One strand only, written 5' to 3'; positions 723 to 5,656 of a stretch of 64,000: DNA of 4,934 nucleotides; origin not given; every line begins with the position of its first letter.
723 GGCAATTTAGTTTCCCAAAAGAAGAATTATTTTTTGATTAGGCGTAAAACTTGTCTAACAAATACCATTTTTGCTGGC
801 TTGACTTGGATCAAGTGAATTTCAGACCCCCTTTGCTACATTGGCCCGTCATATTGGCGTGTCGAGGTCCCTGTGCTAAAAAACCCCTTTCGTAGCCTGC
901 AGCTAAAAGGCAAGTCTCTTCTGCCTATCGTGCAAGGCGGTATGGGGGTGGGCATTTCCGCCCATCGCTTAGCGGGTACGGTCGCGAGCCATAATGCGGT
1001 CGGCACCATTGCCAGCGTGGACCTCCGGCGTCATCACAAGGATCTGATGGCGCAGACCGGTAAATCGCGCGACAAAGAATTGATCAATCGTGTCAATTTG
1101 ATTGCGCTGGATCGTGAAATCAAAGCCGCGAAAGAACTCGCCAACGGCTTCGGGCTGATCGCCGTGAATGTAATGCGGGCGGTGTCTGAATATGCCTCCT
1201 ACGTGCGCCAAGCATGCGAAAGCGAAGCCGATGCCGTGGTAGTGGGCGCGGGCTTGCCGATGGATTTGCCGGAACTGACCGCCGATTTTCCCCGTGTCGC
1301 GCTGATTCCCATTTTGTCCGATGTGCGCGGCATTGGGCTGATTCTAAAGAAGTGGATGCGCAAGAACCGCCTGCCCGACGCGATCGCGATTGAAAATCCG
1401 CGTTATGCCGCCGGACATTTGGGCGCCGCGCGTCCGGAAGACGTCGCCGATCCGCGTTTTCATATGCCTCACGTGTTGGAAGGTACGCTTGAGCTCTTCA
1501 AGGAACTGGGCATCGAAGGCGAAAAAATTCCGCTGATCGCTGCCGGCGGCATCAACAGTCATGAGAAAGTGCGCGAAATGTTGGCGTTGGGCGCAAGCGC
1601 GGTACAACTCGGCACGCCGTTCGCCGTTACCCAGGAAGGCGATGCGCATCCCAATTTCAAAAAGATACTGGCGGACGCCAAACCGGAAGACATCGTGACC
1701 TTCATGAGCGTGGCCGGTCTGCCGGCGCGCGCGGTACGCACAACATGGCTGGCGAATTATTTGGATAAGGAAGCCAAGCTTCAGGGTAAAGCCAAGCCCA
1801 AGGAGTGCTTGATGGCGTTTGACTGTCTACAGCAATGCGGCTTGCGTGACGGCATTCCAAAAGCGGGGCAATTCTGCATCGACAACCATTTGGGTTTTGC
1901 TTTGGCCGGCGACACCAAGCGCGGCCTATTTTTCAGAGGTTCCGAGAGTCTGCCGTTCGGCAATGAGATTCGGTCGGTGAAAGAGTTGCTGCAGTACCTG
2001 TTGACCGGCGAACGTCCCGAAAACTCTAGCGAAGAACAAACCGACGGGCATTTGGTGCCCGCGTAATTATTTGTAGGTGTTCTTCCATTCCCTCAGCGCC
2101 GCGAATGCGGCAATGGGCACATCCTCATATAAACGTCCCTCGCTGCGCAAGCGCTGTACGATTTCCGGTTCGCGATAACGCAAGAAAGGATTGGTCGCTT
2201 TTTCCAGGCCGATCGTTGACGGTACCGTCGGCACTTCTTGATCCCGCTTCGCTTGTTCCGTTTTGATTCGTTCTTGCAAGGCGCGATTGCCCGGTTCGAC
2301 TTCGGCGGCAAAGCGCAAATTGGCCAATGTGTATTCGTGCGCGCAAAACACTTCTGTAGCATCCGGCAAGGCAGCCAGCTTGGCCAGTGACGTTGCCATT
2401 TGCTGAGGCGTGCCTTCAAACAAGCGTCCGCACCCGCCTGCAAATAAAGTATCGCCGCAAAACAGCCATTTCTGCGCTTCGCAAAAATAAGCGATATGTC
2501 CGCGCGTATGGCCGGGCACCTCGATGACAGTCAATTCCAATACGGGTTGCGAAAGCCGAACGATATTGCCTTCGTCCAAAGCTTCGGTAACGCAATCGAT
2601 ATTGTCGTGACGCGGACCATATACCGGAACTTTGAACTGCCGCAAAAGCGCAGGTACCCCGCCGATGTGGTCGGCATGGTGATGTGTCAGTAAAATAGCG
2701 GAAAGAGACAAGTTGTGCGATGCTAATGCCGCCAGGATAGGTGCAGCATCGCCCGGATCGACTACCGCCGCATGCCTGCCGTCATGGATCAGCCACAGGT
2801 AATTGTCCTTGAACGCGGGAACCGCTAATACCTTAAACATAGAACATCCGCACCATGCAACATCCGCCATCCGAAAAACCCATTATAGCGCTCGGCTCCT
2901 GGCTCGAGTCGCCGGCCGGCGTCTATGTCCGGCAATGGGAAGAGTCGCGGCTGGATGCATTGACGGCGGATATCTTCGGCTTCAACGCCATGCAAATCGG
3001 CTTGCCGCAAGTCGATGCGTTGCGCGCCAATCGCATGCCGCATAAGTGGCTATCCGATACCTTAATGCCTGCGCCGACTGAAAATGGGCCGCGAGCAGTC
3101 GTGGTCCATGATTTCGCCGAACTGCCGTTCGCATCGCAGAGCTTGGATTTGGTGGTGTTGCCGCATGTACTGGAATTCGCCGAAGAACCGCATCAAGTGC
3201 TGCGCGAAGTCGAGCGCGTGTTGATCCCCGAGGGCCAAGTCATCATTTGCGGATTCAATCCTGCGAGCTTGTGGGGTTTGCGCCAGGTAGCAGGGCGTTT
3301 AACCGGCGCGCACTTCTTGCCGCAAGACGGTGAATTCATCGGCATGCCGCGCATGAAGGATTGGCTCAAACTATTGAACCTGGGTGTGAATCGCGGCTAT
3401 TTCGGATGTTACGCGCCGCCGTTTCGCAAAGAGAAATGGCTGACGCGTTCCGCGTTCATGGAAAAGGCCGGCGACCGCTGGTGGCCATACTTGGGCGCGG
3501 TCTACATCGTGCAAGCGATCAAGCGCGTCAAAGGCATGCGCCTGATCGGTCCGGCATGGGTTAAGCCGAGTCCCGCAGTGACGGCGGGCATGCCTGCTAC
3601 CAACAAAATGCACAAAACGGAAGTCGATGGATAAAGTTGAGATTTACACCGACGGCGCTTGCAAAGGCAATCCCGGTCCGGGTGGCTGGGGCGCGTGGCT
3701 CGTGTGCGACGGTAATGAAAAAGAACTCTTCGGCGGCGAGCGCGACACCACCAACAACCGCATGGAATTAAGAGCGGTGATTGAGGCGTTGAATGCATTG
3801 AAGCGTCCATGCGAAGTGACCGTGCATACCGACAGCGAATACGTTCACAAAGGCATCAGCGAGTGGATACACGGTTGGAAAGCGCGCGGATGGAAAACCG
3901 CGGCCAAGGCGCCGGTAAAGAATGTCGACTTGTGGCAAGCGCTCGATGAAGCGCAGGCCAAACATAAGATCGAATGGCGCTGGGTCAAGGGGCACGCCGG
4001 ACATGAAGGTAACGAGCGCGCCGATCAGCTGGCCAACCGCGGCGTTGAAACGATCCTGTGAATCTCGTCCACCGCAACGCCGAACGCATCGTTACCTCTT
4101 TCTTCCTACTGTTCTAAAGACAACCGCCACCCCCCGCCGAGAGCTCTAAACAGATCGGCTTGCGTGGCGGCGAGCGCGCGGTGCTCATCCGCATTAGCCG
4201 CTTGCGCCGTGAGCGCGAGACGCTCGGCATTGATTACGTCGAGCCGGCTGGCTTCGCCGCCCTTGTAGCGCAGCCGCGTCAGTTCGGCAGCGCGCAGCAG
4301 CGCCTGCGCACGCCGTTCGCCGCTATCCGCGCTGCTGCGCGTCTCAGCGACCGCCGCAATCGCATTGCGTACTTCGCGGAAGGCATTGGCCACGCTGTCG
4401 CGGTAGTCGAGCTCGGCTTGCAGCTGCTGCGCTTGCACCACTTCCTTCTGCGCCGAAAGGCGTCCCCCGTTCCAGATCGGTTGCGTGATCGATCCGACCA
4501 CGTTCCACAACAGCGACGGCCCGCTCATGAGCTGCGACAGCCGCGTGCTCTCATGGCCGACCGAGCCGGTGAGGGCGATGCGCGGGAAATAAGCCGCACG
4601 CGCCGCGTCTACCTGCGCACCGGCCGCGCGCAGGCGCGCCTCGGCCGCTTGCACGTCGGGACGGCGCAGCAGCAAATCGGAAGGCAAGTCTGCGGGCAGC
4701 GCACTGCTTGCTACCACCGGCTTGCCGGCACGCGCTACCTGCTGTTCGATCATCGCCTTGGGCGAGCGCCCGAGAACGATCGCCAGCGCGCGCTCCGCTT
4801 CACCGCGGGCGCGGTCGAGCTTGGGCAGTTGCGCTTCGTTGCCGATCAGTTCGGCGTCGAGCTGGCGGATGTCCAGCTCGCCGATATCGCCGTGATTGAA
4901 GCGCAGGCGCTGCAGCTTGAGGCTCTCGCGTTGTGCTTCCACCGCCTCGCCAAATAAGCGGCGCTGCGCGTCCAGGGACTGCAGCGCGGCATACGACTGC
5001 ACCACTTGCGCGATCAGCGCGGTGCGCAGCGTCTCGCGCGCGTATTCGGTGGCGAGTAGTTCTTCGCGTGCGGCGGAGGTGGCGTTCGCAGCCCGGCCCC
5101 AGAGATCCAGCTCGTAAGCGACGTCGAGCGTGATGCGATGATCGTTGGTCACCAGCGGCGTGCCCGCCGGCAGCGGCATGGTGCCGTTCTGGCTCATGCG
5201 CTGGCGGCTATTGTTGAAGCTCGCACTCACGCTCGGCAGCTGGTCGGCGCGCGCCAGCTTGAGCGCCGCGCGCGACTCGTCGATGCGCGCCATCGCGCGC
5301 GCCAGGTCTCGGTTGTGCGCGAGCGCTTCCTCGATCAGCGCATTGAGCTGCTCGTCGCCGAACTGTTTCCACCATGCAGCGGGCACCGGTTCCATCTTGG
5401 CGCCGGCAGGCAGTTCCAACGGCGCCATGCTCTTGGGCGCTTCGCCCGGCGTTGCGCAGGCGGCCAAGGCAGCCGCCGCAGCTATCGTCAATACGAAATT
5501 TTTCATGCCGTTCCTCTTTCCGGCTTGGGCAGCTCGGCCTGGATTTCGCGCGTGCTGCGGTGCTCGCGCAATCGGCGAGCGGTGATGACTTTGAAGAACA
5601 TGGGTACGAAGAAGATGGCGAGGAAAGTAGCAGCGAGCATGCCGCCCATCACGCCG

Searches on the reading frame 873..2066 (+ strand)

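Call 19: search_protein_families(library=pfam, proteins=[window:873-2066:+], max_evalue=0.001)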
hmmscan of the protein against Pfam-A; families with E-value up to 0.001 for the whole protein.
window:873-2066:+ (397 aa): 3 families
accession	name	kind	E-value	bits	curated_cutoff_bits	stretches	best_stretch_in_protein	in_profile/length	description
PF03060.21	NMO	-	3.1e-32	112.7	28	1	17-377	12-329/331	Nitronate monooxygenase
PF01180.27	DHO_dh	-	8.5e-06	25.6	27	1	217-251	239-273/291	Dihydroorotate dehydrogenase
PF00478.31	IMPDH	-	3.9e-05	23.3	25.6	1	216-258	205-247/345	IMP dehydrogenase / GMP reductase domain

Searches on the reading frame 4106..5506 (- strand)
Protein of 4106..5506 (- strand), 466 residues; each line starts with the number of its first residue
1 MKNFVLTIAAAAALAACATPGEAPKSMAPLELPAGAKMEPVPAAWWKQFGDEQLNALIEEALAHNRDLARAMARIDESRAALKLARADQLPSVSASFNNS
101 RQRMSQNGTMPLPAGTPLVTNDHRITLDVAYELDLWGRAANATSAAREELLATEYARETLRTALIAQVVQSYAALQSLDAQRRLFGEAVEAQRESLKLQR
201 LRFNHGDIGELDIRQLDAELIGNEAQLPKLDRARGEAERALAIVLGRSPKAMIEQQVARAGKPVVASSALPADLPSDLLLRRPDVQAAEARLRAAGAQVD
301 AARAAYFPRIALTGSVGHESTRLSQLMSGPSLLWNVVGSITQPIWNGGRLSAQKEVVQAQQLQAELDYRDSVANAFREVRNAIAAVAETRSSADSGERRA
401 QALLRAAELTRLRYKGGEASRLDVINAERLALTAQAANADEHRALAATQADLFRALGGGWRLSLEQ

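Call 19: search_protein_families(library=pfam, proteins=[window:4106-5506:-], max_evalue=0.001)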
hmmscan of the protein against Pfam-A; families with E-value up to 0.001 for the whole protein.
window:4106-5506:- (466 aa): 1 family
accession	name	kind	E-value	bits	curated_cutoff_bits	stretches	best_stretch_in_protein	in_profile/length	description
PF02321.23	OEP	-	9.3e-44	149.9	22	2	273-457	3-187/187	Outer membrane efflux protein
